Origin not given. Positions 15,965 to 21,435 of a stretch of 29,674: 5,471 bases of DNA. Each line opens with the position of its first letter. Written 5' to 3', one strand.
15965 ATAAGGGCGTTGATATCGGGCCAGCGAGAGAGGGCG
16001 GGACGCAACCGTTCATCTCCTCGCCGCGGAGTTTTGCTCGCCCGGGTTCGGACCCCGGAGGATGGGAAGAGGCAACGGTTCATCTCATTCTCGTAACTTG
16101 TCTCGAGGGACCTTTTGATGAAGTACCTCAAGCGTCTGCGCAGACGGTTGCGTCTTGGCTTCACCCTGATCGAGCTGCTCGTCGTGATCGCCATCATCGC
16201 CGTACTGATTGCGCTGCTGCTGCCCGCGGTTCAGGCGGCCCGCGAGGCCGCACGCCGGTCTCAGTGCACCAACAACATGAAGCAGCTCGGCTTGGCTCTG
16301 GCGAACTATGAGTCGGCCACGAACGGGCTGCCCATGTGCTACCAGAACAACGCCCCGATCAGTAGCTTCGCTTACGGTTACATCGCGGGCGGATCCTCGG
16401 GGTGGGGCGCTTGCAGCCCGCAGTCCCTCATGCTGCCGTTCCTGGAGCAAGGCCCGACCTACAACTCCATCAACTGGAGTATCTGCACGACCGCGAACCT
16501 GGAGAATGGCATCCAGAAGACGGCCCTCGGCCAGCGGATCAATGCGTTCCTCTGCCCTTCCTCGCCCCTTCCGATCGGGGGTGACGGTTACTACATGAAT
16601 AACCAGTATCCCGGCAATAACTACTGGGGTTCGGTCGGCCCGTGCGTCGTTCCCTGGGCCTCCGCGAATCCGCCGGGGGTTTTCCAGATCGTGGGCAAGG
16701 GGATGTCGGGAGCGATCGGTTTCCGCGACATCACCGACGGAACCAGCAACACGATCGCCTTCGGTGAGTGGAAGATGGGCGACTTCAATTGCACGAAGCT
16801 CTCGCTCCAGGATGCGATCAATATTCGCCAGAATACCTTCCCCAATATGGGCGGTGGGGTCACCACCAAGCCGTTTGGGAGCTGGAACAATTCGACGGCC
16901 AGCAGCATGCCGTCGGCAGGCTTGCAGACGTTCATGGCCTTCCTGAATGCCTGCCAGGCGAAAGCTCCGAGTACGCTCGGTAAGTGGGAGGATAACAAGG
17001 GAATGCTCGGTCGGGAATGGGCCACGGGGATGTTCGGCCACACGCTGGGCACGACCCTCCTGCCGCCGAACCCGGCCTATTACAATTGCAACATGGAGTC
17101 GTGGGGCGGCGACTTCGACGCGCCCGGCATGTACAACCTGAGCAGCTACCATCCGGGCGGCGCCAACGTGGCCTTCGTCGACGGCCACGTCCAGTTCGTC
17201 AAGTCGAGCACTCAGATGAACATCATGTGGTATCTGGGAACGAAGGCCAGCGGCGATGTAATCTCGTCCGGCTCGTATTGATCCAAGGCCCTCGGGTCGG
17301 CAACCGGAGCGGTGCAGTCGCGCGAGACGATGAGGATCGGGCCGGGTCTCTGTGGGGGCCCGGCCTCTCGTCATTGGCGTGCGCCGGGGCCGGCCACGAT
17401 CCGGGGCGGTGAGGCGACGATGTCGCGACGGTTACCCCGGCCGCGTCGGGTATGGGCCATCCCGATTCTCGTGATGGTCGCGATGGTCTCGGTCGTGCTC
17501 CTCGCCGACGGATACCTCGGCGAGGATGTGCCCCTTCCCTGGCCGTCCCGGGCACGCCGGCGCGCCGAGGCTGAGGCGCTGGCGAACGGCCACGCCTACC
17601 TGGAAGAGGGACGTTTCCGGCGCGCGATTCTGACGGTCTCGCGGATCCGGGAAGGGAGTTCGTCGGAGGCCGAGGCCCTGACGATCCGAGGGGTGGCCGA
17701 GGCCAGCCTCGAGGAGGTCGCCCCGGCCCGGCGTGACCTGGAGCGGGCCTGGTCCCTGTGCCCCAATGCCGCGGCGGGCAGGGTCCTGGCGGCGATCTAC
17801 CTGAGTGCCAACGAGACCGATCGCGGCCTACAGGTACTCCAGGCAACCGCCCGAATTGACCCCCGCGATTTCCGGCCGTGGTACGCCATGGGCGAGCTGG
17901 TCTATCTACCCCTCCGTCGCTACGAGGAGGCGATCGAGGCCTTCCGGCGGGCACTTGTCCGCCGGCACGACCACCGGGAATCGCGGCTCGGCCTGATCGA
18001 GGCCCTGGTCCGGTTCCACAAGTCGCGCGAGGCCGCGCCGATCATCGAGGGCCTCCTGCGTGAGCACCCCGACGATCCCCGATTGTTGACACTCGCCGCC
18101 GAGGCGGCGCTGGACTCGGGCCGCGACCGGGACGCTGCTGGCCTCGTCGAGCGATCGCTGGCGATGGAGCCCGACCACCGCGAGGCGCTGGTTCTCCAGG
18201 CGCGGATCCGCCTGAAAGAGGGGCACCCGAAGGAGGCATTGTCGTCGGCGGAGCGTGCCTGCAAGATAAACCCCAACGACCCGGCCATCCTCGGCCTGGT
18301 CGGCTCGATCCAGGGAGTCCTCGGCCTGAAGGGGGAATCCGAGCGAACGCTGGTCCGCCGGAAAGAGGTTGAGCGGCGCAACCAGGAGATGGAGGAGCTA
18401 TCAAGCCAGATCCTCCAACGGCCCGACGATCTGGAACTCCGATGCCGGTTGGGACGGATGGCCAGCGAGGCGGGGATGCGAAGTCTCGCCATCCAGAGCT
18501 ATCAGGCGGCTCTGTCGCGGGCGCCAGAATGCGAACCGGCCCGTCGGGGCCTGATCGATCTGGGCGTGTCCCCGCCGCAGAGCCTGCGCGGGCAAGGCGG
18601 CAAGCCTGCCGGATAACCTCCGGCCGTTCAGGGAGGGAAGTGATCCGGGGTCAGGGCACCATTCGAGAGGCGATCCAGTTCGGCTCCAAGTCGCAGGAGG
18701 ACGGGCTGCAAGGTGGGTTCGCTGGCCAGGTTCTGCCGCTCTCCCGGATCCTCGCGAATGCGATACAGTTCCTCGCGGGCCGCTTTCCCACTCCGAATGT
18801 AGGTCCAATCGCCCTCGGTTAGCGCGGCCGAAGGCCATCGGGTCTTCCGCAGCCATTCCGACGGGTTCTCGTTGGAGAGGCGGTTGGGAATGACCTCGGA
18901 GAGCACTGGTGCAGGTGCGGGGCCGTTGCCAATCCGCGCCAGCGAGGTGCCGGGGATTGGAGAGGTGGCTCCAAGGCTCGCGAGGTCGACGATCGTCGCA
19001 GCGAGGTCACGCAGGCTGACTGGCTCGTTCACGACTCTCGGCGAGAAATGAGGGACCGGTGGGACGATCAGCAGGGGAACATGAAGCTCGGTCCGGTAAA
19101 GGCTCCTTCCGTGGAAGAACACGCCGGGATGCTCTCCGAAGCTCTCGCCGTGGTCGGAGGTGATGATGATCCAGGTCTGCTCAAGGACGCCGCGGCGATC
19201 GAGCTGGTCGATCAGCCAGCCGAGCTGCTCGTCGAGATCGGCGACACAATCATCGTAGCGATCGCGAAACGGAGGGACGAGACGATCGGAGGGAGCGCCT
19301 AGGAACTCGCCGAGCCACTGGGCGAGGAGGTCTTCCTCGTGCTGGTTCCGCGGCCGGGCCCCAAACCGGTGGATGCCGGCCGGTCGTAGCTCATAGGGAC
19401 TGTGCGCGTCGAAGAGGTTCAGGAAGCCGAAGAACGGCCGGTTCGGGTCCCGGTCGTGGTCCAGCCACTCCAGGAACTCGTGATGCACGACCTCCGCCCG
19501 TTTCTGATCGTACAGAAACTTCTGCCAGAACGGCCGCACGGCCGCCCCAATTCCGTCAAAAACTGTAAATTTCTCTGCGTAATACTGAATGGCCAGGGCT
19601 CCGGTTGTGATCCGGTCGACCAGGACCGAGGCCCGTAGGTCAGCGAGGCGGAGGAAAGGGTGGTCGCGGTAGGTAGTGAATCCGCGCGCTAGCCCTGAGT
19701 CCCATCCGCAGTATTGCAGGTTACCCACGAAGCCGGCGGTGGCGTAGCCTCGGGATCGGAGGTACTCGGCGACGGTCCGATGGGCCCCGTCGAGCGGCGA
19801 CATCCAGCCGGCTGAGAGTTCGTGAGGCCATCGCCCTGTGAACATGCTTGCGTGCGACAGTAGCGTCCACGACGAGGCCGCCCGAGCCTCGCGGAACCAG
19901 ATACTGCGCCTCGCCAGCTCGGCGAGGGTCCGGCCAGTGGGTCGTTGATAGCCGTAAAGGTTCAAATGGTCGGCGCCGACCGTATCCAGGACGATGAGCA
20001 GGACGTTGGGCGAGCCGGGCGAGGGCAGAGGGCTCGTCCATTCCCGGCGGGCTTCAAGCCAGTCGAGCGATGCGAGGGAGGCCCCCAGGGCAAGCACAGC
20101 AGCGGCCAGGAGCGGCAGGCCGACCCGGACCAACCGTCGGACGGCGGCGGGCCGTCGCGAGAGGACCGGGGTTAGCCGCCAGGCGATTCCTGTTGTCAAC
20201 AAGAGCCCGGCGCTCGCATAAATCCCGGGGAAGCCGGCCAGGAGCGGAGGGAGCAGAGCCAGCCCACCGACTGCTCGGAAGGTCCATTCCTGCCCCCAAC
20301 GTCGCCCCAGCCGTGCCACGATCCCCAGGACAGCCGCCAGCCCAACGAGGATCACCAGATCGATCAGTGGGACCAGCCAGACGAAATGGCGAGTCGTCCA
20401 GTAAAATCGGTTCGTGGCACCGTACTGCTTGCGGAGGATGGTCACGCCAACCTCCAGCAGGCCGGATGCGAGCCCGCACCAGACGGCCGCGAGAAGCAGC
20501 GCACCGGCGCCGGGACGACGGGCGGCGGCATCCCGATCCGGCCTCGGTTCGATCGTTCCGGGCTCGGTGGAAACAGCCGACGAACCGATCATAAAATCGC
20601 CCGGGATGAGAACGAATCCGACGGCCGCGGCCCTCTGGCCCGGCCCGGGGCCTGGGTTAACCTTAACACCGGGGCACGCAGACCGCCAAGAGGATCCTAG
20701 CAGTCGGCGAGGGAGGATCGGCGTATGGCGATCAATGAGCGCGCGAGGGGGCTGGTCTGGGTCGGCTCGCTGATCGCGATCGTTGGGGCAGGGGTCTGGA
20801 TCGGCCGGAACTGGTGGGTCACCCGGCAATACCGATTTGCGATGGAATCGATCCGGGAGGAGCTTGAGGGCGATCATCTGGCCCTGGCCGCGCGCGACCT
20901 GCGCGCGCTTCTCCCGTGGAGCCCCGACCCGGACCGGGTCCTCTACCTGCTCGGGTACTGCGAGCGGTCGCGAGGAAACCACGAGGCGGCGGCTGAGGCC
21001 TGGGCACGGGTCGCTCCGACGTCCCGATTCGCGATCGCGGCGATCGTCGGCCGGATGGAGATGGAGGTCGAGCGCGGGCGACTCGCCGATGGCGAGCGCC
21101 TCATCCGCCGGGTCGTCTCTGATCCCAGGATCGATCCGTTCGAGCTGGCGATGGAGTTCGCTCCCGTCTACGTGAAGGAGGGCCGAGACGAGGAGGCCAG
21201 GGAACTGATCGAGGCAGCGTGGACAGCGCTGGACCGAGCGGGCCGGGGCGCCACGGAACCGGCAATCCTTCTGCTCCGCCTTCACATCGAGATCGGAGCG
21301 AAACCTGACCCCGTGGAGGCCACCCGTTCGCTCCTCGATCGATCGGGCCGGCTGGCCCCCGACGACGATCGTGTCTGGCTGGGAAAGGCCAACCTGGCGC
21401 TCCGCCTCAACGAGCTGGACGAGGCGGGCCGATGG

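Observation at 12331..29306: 17-kb cluster for an uncharacterised periplasmic or cell-surface system: pilin-like DUF1559 + heptaheme cytochromes + TPR scaffolds + Thr-type AP-superfamily enzymes + ASPIC/UnbV propeller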

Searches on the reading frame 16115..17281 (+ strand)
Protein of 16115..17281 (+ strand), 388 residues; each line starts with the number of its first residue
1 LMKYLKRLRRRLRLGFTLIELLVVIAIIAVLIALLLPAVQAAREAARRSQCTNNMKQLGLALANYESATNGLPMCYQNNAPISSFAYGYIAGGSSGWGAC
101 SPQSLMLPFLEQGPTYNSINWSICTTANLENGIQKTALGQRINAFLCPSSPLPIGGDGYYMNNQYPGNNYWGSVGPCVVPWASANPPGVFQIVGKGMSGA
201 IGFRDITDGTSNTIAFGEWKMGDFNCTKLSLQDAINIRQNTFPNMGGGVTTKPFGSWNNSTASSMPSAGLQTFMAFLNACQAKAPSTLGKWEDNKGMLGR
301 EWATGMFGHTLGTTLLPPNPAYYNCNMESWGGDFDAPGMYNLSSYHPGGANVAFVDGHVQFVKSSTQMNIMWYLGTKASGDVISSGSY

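Call 4: search_protein_families(library=pfam, proteins=[window:16115-17281:+], max_evalue=0.01)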
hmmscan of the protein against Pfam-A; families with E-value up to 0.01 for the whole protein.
window:16115-17281:+ (388 aa): 2 families
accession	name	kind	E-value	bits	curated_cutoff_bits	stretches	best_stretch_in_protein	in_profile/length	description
PF07596.16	SBP_bac_10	-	2.1e-48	166.1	23.3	1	40-368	1-267/268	Protein of unknown function (DUF1559)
PF07963.17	N_methyl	-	7.3e-07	28.9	21.2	1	11-36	2-27/27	Prokaryotic N-terminal methylation motif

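Call 6: search_protein_families(library=ncbifam, proteins=[window:16115-17281:+], max_evalue=0.001)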
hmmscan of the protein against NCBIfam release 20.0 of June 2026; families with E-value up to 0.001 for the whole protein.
window:16115-17281:+ (388 aa): 10 families
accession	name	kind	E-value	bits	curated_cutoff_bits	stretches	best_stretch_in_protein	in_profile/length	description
TIGR04294.2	pre_pil_HX9DG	domain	9.7e-11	41.1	19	1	343-363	2-22/22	H-X9-DG-CTERM domain-containing protein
TIGR01710.1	typeII_sec_gspG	equivalog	2.1e-08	34.2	88.85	1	15-73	2-60/134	type II secretion system major pseudopilin GspG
NF040999.1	pilin_ComGC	equivalog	2.9e-07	30.6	75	1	15-58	3-46/84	competence type IV pilus major pilin ComGC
NF007862.0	PRK10574.1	equivalog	1.9e-06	28.1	138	1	14-42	5-33/145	prepilin peptidase-dependent pilin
TIGR01708.2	typeII_sec_gspH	equivalog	2.4e-06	27.6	80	1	15-59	3-48/169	type II secretion system minor pseudopilin GspH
TIGR02532.1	IV_pilin_GFxxxE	domain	2.7e-06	27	16.3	1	14-36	2-24/24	prepilin-type N-terminal cleavage/methylation domain-containing protein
TIGR02596.1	TIGR02596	subfamily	2.9e-06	27.5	70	1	16-60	1-46/196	Verru_Chthon cassette protein D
NF041775.1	typeIV_PilA_Myxo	equivalog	3e-06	27.3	400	1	10-92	8-91/214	type IV pilin protein PilA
NF041013.1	T4P_ComGE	equivalog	4.5e-05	23.5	49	1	15-45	5-35/83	competence type IV pilus minor pilin ComGE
TIGR01707.1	gspI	equivalog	0.00041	20.8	44.35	1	15-48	1-34/101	type II secretion system minor pseudopilin GspI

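Call 26: search_solved_structures(query=window:16118-17281:+, max_evalue=1)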
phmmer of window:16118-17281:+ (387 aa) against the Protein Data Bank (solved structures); distinct sequences matched with E-value up to 1: 19.
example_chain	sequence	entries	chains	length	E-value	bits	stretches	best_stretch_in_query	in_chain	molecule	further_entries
7tgg_A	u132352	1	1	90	2.9e-07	33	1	5-63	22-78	Geopilin domain 1 protein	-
9egp_A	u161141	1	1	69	4e-07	32.6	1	6-67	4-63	Geopilin domain 1 protein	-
8pfb_G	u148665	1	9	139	2.5e-05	26.7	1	15-68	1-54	Type IV pilin PilE1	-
2m7g_A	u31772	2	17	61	4.7e-05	25.7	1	15-63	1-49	Geopilin domain 1 protein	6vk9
9laa_A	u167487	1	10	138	0.0014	20.9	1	10-48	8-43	Type IV pilin protein PilA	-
8tj2_C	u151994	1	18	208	0.0014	20.9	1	15-94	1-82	Type IV major pilin protein PilA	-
6xxd_A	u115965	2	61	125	0.0015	20.8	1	15-52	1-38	PilA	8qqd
5wda_A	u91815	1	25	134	0.0029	19.8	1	15-76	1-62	General secretion pathway protein G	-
6xxe_A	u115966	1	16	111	0.015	17.5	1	15-79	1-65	Uncharacterized protein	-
2hi2_A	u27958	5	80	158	0.019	17.2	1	15-49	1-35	Fimbrial protein | PilA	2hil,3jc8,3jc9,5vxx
1ay2_A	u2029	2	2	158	0.019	17.1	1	15-48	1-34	TYPE 4 PILIN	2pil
8qqj_J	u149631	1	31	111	0.024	16.8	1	15-81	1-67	Type IV narrow pilus major component PilA5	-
6gv9_A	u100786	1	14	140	0.025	16.7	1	15-46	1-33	Prepilin peptidase-dependent protein D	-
5kua_A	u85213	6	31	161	0.084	15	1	15-48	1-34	pilin | Neisseria meningitidis PilE variant SB-GATDH | Neisseria meningitidis PilE, SB-DATDH variant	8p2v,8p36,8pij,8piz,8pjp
8p3b_A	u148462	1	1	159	0.086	15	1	15-48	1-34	Fimbrial protein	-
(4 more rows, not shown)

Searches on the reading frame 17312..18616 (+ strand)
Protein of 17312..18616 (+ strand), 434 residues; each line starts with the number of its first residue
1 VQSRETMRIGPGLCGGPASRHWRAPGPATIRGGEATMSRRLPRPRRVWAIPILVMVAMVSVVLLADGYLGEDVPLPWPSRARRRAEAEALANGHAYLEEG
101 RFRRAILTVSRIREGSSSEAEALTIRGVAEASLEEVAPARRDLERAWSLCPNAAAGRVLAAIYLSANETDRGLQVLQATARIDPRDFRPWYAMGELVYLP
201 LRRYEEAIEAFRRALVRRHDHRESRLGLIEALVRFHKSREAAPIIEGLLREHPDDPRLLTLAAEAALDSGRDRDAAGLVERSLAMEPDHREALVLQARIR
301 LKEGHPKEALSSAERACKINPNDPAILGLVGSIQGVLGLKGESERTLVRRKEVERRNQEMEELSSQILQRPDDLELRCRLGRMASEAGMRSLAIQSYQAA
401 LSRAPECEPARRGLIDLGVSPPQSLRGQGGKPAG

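Call 4: search_protein_families(library=pfam, proteins=[window:17312-18616:+], max_evalue=0.01)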
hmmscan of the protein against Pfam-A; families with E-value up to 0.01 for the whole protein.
window:17312-18616:+ (434 aa): 18 families
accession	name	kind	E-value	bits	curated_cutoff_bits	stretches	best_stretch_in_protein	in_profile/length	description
PF14559.12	TPR_19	-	3.1e-21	75.9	25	3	203-263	6-66/68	Tetratricopeptide repeat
PF13428.12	TPR_14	-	1.8e-20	71.8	23.5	1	291-327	2-38/44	Tetratricopeptide repeat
PF13432.12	TPR_16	-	2.3e-19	69.9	32.7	4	262-324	3-65/65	Tetratricopeptide repeat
PF23914.1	TPR_CcmH_CycH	-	5.6e-18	65.7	42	1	183-276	46-141/158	Cytochrome c-type biogenesis protein H TPR domain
PF07719.23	TPR_2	-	1.2e-16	59.8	27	1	291-323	2-34/34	Tetratricopeptide repeat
PF00515.34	TPR_1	-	1.4e-13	50.5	27.8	0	201-220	14-33/34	Tetratricopeptide repeat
PF13181.12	TPR_8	-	5e-13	48.5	25.7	0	189-215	3-28/34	Tetratricopeptide repeat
PF13371.12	TPR_9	-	2.5e-12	47.1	35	2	95-157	4-66/73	Tetratricopeptide repeat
PF12895.13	ANAPC3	-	4.7e-11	43.3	27.2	1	271-327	4-59/82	Anaphase-promoting complex, cyclosome, subunit 3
PF13429.12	TPR_15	-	1.4e-09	38.2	26.2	1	159-324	14-180/280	Tetratricopeptide repeat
PF13431.12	TPR_17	-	2.7e-09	37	24.4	0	179-209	5-34/34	Tetratricopeptide repeat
PF13176.12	TPR_7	-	7.9e-09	35.4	27.9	0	191-218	3-31/36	Tetratricopeptide repeat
PF13414.12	TPR_11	-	3.7e-08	33.4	26.8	0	162-198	3-39/42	TPR repeat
PF13174.12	TPR_6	-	3e-06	28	26.3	0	291-322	1-32/33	Tetratricopeptide repeat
PF14561.12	TPR_20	-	2.4e-05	25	25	0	356-415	4-65/90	Tetratricopeptide repeat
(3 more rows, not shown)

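Call 6: search_protein_families(library=ncbifam, proteins=[window:17312-18616:+], max_evalue=0.001)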
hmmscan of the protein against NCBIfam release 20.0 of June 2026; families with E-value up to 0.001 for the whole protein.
window:17312-18616:+ (434 aa): 16 families
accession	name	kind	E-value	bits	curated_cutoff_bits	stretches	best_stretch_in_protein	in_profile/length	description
TIGR02917.1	PEP_TPR_lipo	equivalog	1.8e-23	82.4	312.2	1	96-185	339-429/899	XrtA/PEP-CTERM system TPR-repeat protein PrsT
NF040959.1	MamA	equivalog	1.3e-17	64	200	1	92-215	43-166/204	magnetosome protein MamA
NF052415.1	T3SS_chap_SctY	equivalog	9.1e-12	45.4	70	2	233-315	17-102/106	type III secretion apparatus assembly chaperone SctY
TIGR02521.1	type_IV_pilW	equivalog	3e-09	36.8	154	0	87-262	32-209/234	type IV pilus biogenesis/stability protein PilW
TIGR00540.1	TPR_hemY_coli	hypoth_equivalog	4.1e-09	35.7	142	1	76-331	73-333/385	heme biosynthesis-associated TPR protein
NF008757.0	PRK11788.1-5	equivalog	4.7e-08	32.6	363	0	159-261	186-288/388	lipopolysaccharide assembly protein LapB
NF033762.1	social_mot_Tgl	equivalog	9.1e-08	31.7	225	0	172-230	50-108/252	social motility TPR repeat lipoprotein Tgl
NF011721.1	PRK15174.1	equivalog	8.2e-06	24.3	1200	1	203-299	227-327/656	Vi polysaccharide transport protein VexE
NF033920.0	C39_PA2778_fam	equivalog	1.5e-05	24.6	150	0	230-321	164-255/255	PA2778 family cysteine peptidase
TIGR03939.1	PGA_TPR_OMP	equivalog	2.3e-05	22.8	366.65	1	202-306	100-204/800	poly-beta-1,6 N-acetyl-D-glucosamine export porin PgaA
TIGR02552.1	LcrH_SycD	equivalog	2.5e-05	24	104.8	0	177-264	42-128/136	SycD/LcrH family type III secretion system chaperone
NF033758.1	gliding_GltE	equivalog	0.00011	21.3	225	0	238-336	136-234/411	adventurous gliding motility TPR repeat lipoprotein GltE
NF007468.0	PRK10049.1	equivalog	0.00017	19.9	1043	1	198-293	111-205/817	poly-beta-1,6 N-acetyl-D-glucosamine export porin PgaA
NF052400.1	M48_BAM_BepA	equivalog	0.00063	18.6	570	0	159-292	313-445/483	beta-barrel assembly-enhancing protease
NF008520.0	PRK11447.1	equivalog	0.00083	17.2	858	0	203-315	618-736/1157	cellulose synthase complex outer membrane protein BcsC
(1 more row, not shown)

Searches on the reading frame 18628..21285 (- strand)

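Call 4: search_protein_families(library=pfam, proteins=[window:18628-21285:-], max_evalue=0.01)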
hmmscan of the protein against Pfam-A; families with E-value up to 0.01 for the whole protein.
window:18628-21285:- (885 aa): 5 families
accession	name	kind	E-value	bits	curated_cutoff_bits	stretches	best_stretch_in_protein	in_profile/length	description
PF00884.28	Sulfatase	-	2.4e-37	129.3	25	1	426-769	1-299/301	Sulfatase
PF01663.27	Phosphodiest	-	7.2e-09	36.1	23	1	677-714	184-221/342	Type I phosphodiesterase / nucleotide pyrophosphatase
PF16347.10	SGSH_C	-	2.6e-06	28.1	29.3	1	717-874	1-152/154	N-sulphoglucosamine sulphohydrolase, C-terminal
PF02995.22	DUF229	-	0.002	17.4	25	1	677-719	306-348/496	Protein of unknown function (DUF229)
PF07394.17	DUF1501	-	0.0061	16.2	27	0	678-715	265-302/390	Protein of unknown function (DUF1501)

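Call 6: search_protein_families(library=ncbifam, proteins=[window:18628-21285:-], max_evalue=0.001)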
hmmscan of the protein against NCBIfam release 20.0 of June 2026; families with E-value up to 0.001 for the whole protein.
window:18628-21285:- (885 aa): 10 families
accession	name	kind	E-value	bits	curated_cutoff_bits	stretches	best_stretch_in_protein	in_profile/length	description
TIGR03417.1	chol_sulfatase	equivalog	3.1e-30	105.5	433.45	1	425-867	2-433/500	choline-sulfatase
NF010322.0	PRK13759.1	equivalog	1.6e-28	99.5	481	2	605-866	190-449/486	arylsulfatase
NF045661.1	HdlasePehA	equivalog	1.9e-16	59.7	900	2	673-863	280-474/506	phosphoric/sulfuric ester hydrolase PehA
NF052527.1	Mn_arylsulf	exception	1.1e-08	34.5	850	1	679-868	269-446/479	manganese-dependent arylsulfatase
NF028537.1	P_eth_NH2_trans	domain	2.5e-08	32.9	500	1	676-727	412-462/527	phosphoethanolamine--lipid A transferase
NF038075.1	fam_STM4013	hypoth_equivalog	2.2e-07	30.6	250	0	682-724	205-243/261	STM4013/SEN3800 family hydrolase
NF038282.1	LapC_YejM_PbgA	exception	1.8e-06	26.5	825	1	675-766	412-497/584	LPS biosynthesis-modulating metalloenzyme YejM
NF047438.1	polymyxin_MCR12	exception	4.3e-06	25.4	1200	1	675-758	421-505/548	MCR-12 family phosphoethanolamine--lipid A transferase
NF007160.0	PRK09598.1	equivalog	1.2e-05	23.9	561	0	677-726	406-452/523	phosphoethanolamine--lipid A transferase EptA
NF008619.0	PRK11598.1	equivalog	0.00013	20.6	660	0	676-739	420-485/546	phosphoethanolamine transferase EptA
